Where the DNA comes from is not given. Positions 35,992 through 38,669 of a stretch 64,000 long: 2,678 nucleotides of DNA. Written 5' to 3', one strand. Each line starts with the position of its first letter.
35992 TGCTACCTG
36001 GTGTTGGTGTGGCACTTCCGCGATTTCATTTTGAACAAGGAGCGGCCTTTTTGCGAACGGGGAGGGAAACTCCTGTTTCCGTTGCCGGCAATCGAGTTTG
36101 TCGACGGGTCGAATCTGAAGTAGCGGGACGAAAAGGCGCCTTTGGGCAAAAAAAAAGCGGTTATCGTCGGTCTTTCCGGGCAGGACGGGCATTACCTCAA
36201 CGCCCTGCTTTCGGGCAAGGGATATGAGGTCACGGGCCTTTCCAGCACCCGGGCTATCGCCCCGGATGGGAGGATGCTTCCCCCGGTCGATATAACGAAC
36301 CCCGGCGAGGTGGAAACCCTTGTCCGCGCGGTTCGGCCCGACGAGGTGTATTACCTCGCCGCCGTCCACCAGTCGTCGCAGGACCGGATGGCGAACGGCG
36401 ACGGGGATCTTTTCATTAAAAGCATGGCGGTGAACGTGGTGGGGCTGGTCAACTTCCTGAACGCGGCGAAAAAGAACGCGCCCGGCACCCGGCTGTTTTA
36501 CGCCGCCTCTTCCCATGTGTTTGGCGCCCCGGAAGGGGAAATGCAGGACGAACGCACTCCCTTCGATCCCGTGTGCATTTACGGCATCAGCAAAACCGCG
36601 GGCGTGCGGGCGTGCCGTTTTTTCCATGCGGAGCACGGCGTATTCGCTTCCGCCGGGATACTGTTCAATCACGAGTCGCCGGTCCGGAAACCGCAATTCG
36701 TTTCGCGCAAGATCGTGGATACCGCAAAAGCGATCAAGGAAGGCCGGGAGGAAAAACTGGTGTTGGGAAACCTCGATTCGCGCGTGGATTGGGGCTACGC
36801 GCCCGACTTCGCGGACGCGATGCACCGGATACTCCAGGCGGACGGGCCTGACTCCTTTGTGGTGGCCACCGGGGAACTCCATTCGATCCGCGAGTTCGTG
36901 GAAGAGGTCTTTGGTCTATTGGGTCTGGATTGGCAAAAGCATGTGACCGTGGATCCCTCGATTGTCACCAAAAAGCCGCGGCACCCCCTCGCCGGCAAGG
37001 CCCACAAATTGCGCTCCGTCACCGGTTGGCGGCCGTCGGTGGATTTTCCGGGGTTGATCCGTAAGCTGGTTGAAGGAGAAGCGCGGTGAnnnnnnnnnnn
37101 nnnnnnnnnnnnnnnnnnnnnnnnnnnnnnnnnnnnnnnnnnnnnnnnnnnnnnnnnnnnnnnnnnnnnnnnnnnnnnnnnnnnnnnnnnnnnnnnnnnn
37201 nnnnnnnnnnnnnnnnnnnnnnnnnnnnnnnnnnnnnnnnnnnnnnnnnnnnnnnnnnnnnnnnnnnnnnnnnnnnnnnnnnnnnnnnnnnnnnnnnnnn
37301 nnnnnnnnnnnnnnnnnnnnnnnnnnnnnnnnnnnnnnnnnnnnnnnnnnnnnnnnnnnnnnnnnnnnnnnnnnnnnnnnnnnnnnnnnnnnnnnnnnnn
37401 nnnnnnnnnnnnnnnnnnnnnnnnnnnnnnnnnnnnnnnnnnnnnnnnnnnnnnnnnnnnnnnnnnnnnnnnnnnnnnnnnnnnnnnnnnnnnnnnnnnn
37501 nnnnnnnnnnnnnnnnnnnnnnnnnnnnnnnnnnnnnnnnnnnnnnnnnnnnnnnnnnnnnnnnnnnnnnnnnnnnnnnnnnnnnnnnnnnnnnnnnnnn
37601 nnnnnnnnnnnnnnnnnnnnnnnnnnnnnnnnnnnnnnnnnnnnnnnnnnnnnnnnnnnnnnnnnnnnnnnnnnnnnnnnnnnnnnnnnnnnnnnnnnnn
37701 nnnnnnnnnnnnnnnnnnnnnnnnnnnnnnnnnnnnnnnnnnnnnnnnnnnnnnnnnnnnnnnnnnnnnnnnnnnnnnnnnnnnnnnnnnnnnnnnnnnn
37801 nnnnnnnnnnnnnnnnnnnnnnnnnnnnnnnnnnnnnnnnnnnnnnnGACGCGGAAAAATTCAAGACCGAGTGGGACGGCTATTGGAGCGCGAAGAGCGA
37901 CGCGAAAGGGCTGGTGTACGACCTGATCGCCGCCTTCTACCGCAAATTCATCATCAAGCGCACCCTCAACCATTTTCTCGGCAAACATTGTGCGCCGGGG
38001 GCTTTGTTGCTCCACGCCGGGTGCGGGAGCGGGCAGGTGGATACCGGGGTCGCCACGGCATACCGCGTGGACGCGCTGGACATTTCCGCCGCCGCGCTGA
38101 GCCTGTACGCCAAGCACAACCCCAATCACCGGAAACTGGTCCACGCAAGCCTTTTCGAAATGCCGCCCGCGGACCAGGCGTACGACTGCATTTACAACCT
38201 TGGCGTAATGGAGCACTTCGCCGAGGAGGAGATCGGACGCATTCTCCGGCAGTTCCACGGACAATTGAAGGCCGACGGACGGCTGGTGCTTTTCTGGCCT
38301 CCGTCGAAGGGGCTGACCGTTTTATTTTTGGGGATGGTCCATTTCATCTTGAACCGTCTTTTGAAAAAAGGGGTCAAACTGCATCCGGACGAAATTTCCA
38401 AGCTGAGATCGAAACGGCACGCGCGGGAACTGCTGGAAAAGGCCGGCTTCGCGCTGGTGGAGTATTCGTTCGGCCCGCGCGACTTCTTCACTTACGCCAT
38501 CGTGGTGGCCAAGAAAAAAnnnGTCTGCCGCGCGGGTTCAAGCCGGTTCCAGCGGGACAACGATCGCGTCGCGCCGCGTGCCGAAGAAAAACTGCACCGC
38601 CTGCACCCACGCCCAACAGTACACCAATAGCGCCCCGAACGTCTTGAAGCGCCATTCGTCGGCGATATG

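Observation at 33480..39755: Five-gene envelope glycosylation module: two GT-C (GT87-like) paralogues bracketing a sugar C-methyltransferase, a Gmd-like enzyme and a polyprenol-P-sugar synthase-methyltransferase fusion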

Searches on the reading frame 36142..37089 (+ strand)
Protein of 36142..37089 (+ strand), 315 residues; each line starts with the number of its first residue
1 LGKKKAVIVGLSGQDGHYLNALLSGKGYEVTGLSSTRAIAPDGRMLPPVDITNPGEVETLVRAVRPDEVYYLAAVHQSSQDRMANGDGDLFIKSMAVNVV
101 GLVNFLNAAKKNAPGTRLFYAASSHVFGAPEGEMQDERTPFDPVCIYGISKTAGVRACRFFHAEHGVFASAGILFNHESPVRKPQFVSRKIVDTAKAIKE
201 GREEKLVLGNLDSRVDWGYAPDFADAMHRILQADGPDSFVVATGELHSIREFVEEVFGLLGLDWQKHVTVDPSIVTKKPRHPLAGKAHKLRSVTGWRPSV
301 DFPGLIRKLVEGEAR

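Call 3: search_protein_families(library=pfam, proteins=[window:36142-37089:+], max_evalue=0.01)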
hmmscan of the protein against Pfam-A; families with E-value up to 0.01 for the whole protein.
window:36142-37089:+ (315 aa): 3 families
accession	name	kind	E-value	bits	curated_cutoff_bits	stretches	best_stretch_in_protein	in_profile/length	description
PF16363.11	GDP_Man_Dehyd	-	1e-67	229.4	27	1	8-308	2-331/332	GDP-mannose 4,6 dehydratase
PF01370.27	Epimerase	-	1.4e-42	146.2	20.9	1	7-241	2-239/240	NAD dependent epimerase/dehydratase family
PF04321.23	RmlD_sub_bind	-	4.4e-11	42.8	27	1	6-173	3-151/287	RmlD substrate binding domain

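Call 4: search_protein_families(library=ncbifam, proteins=[window:36142-37089:+], max_evalue=0.01)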
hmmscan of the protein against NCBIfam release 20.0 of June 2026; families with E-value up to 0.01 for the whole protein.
window:36142-37089:+ (315 aa): 13 families
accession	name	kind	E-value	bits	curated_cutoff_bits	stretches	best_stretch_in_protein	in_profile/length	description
TIGR01472.1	gmd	equivalog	1e-58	199.2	415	1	4-312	1-337/342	GDP-mannose 4,6-dehydratase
TIGR01181.1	dTDP_gluc_dehyt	equivalog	2.5e-14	53.1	365.1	1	49-310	57-308/321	dTDP-glucose 4,6-dehydratase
TIGR01214.1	rmlD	equivalog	6.7e-10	38.5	224.05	1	6-260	2-226/285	dTDP-4-dehydrorhamnose reductase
NF043036.1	ErythonDh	equivalog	1.9e-07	30.6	325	1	49-153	59-155/321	D-erythronate dehydrogenase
TIGR04180.1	EDH_00030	hypoth_equivalog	1.8e-06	27.3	475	1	95-300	94-296/297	NAD-dependent 4,6-dehydratase LegB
NF047922.1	GDPFucSynFcl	equivalog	6e-06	25.9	500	1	49-301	37-289/308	GDP-L-fucose synthase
NF007490.0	PRK10084.1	subfamily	1.4e-05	24.2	649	0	47-111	55-113/361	dTDP-glucose 4,6-dehydratase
NF007582.0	PRK10217.1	equivalog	3.2e-05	23.2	698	1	47-308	56-326/355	dTDP-glucose 4,6-dehydratase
NF058621.1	DiazavRedAvaA7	equivalog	0.00018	21.2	400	1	7-133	4-123/304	3-diazoavenalumate denitrifying reductase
TIGR02197.1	heptose_epim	equivalog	0.00038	19.7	274.6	1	75-152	71-143/316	ADP-glyceromanno-heptose 6-epimerase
TIGR02622.1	CDP_4_6_dhtase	equivalog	0.00049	19.3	278.45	1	3-113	4-119/352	CDP-glucose 4,6-dehydratase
TIGR01179.1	galE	equivalog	0.0017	17.2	262.3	0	93-153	92-151/332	UDP-glucose 4-epimerase GalE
NF007440.0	PRK09987.1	equivalog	0.0051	16.1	308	1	49-170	38-151/299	dTDP-4-dehydrorhamnose reductase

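Call 8: search_solved_structures(query=window:36142-37089:+, max_evalue=1e-10)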
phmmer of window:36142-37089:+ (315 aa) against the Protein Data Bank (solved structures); distinct sequences matched with E-value up to 1e-10: 20.
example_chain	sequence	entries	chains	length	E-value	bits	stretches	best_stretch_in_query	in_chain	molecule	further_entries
1rpn_A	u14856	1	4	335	2.4e-55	191.1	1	4-315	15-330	GDP-mannose 4,6-dehydratase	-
1n7g_A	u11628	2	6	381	6.1e-53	183.2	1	3-312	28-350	GDP-D-mannose-4,6-dehydratase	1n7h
2z1m_A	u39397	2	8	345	5.4e-50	173.6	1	2-264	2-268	GDP-D-mannose dehydratase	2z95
5uzh_A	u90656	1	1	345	2.7e-43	151.6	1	4-313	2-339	NafoA.00085.b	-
5in4_A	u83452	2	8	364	6.1e-43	150.4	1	2-312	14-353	GDP-mannose 4,6 dehydratase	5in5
6gpj_A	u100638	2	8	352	1.7e-42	148.9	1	5-312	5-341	GDP-mannose 4,6 dehydratase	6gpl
6gpk_A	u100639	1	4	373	2.3e-42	148.5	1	5-312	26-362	GDP-mannose 4,6 dehydratase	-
1t2a_A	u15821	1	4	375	2.3e-42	148.5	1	5-312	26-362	GDP-mannose 4,6 dehydratase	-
6q94_B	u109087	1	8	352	4.8e-42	147.5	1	5-312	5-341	GDP-mannose 4,6 dehydratase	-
7kf3_A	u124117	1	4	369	8.2e-42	146.7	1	3-310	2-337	GDP-mannose 4,6-dehydratase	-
1db3_A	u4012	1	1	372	4.5e-39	137.7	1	4-264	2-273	GDP-MANNOSE 4,6-DEHYDRATASE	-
2pk3_A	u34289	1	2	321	1.2e-16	64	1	2-303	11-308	GDP-6-deoxy-D-lyxo-4-hexulose reductase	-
4lw8_A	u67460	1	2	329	2e-14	56.7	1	4-311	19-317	Putative epimerase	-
3wmw_A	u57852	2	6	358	1.1e-13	54.2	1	2-171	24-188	NAD dependent epimerase/dehydratase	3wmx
7epr_A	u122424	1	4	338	2.5e-13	53.1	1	2-169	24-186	L-threonine 3-dehydrogenase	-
6x3b_A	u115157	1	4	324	5.6e-13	52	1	92-309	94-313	GDP-6-deoxy-D-mannose reductase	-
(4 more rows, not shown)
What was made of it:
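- The protein is much closer to true Gmd (191 bits) than to Rmd (64 bits) (call 8).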

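Call 26: search_solved_structures(query=window:36142-37089:+, max_evalue=1e-30, show_alignments=2)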
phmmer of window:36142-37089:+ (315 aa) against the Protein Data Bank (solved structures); distinct sequences matched with E-value up to 1e-30: 11.
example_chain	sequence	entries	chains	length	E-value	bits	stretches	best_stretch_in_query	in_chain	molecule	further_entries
1rpn_A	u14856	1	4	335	2.4e-55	191.1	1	4-315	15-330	GDP-mannose 4,6-dehydratase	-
1n7g_A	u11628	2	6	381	6.1e-53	183.2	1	3-312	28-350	GDP-D-mannose-4,6-dehydratase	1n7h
2z1m_A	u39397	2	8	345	5.4e-50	173.6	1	2-264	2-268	GDP-D-mannose dehydratase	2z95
5uzh_A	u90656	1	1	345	2.7e-43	151.6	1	4-313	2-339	NafoA.00085.b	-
5in4_A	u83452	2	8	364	6.1e-43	150.4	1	2-312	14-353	GDP-mannose 4,6 dehydratase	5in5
6gpj_A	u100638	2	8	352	1.7e-42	148.9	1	5-312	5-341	GDP-mannose 4,6 dehydratase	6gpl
6gpk_A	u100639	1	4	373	2.3e-42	148.5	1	5-312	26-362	GDP-mannose 4,6 dehydratase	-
1t2a_A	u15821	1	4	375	2.3e-42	148.5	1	5-312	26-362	GDP-mannose 4,6 dehydratase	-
6q94_B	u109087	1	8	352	4.8e-42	147.5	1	5-312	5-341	GDP-mannose 4,6 dehydratase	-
7kf3_A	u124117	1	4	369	8.2e-42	146.7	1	3-310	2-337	GDP-mannose 4,6-dehydratase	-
1db3_A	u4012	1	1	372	4.5e-39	137.7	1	4-264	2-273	GDP-MANNOSE 4,6-DEHYDRATASE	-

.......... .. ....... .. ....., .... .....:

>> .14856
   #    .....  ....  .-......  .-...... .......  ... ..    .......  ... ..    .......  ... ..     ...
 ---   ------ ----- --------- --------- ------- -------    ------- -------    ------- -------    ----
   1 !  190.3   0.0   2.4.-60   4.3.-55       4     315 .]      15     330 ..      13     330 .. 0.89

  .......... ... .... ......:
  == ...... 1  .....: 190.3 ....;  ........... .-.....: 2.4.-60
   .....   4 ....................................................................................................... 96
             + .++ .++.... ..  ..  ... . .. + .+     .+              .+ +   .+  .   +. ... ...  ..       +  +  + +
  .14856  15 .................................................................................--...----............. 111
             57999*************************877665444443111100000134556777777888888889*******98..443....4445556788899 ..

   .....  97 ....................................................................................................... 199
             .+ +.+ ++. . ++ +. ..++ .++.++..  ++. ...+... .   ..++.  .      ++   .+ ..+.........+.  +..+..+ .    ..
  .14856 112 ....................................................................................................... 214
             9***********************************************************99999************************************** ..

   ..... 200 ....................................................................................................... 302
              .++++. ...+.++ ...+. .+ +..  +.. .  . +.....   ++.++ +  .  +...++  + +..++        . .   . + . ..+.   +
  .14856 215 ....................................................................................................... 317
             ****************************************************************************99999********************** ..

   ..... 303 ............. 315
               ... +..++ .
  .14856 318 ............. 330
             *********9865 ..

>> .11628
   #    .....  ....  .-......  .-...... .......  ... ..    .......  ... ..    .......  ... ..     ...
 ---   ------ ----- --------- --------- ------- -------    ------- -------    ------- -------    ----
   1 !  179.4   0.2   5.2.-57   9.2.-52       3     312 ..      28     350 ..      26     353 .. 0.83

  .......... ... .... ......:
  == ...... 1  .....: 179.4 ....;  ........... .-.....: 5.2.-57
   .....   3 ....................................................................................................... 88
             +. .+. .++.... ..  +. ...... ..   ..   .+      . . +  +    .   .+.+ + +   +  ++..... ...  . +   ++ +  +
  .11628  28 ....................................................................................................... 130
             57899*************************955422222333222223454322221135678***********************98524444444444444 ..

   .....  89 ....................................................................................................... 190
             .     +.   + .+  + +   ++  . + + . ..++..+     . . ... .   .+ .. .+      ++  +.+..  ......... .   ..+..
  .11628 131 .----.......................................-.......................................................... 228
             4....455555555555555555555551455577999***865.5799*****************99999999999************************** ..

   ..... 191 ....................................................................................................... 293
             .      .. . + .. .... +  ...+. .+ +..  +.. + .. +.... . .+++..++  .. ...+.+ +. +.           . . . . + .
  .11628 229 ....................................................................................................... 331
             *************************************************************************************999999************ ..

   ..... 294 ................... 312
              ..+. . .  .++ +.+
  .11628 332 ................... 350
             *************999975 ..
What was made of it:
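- Closest known: Gmd. Different: The catalytic Glu of Gmd is replaced by His (call 26).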

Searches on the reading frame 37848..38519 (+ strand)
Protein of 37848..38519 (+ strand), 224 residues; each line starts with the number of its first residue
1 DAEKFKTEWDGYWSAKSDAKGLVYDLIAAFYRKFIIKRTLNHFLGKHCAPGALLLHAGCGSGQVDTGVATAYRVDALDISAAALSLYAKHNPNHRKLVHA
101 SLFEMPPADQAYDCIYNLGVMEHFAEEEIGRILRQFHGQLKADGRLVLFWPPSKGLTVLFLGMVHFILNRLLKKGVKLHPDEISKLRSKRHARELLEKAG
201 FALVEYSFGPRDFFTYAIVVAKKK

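Call 83: search_protein_representatives(protein=window:37848-38519:+)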
Query: 224 residues. Proteins with E-value up to 0.001 (for the whole library): 1313; up to 1e-10: 258; up to 1e-30: 94. The best 150 are listed.
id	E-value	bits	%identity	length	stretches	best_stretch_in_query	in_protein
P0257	2.7e-70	252.7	59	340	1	28-223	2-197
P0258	6.4e-70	251.5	52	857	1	3-223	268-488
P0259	4.3e-66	238.9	49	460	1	2-223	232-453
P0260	1.6e-64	233.8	48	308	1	8-223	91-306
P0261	6.4e-64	231.9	48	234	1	4-222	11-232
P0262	4.3e-63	229.1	47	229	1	8-223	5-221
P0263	2.1e-62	226.9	52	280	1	6-223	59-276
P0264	1.3e-61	224.3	49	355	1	9-223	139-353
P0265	5.0e-61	222.4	47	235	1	8-223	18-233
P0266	6.7e-60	218.7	46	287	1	7-223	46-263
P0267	7.4e-60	218.6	47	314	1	8-223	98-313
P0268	2.4e-59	216.9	48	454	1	8-223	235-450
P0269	2.8e-58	213.4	48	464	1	6-223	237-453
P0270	3.7e-57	209.7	48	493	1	8-223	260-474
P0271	8.6e-57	208.5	50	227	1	8-224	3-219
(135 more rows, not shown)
